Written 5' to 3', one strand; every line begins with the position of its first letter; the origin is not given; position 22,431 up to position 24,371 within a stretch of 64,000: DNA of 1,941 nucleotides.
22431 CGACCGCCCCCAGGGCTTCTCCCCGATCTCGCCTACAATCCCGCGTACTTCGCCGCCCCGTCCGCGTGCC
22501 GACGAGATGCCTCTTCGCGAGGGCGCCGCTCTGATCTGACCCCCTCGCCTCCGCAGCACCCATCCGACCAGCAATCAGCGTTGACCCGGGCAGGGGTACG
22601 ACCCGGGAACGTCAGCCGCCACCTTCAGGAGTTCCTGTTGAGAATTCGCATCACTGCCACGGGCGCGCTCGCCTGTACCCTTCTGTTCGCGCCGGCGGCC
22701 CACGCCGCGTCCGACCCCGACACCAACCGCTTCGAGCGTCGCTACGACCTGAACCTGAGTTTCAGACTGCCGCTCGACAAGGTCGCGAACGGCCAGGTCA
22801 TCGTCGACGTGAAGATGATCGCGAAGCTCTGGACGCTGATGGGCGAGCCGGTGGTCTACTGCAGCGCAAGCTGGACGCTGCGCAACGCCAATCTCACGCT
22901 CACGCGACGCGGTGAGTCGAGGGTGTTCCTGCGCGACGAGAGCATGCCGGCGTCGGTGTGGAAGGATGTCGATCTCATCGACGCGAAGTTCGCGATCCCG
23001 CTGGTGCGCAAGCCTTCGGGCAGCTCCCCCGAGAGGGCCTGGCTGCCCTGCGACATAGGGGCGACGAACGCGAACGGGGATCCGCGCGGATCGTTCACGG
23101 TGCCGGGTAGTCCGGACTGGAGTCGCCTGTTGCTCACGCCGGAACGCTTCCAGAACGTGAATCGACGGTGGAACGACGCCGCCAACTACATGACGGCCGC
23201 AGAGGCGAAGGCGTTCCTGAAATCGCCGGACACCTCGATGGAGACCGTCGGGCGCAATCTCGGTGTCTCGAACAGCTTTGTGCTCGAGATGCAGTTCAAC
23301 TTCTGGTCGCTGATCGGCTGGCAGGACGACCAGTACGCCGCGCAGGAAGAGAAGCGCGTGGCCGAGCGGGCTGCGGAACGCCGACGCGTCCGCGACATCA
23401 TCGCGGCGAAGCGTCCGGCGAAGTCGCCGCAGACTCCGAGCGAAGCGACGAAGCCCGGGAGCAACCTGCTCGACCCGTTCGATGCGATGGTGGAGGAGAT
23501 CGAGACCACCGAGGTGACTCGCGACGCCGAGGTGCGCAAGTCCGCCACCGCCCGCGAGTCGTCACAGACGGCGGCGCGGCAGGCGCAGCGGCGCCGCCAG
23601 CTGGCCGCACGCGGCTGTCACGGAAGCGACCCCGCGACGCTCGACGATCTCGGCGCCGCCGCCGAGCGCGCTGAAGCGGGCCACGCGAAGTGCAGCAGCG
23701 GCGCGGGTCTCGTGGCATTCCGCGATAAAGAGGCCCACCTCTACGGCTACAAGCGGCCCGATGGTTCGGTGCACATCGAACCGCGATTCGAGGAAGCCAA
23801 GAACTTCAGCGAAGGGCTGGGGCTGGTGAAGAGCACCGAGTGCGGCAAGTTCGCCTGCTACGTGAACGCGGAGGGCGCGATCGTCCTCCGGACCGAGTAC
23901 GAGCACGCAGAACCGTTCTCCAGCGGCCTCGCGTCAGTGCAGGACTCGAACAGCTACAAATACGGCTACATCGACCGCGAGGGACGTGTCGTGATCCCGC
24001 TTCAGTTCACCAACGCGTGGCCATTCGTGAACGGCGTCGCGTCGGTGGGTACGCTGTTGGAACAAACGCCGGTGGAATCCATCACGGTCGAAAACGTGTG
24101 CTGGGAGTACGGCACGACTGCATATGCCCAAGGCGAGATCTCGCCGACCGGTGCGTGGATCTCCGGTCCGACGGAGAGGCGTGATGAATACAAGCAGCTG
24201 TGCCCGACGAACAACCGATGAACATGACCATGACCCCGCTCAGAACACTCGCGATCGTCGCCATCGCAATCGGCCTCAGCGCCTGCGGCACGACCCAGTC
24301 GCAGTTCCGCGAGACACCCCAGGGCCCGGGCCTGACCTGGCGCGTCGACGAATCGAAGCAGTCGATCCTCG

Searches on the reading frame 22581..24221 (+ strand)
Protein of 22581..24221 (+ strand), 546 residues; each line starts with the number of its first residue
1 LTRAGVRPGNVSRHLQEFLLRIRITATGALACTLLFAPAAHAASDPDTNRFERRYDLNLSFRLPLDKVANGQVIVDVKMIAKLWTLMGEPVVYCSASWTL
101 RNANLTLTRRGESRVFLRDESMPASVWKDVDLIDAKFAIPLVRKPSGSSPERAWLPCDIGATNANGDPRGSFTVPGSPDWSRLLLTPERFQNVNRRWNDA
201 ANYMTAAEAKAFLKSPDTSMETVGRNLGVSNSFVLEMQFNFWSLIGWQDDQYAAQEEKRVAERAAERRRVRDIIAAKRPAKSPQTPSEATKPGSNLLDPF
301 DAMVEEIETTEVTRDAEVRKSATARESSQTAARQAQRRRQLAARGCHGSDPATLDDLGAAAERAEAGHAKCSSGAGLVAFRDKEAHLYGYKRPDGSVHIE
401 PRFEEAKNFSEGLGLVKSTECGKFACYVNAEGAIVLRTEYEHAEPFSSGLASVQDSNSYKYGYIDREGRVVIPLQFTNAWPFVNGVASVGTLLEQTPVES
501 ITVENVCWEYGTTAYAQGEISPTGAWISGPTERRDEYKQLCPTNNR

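Call 100: search_protein_families(library=pfam, proteins=[window:22581-24221:+], max_evalue=0.00001)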
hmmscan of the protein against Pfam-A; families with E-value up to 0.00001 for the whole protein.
window:22581-24221:+ (546 aa): 1 family
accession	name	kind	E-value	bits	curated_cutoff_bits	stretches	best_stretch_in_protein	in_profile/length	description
PF14903.11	WG_beta_rep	-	1.4e-22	79.8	25.6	1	461-489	1-29/35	WG containing repeat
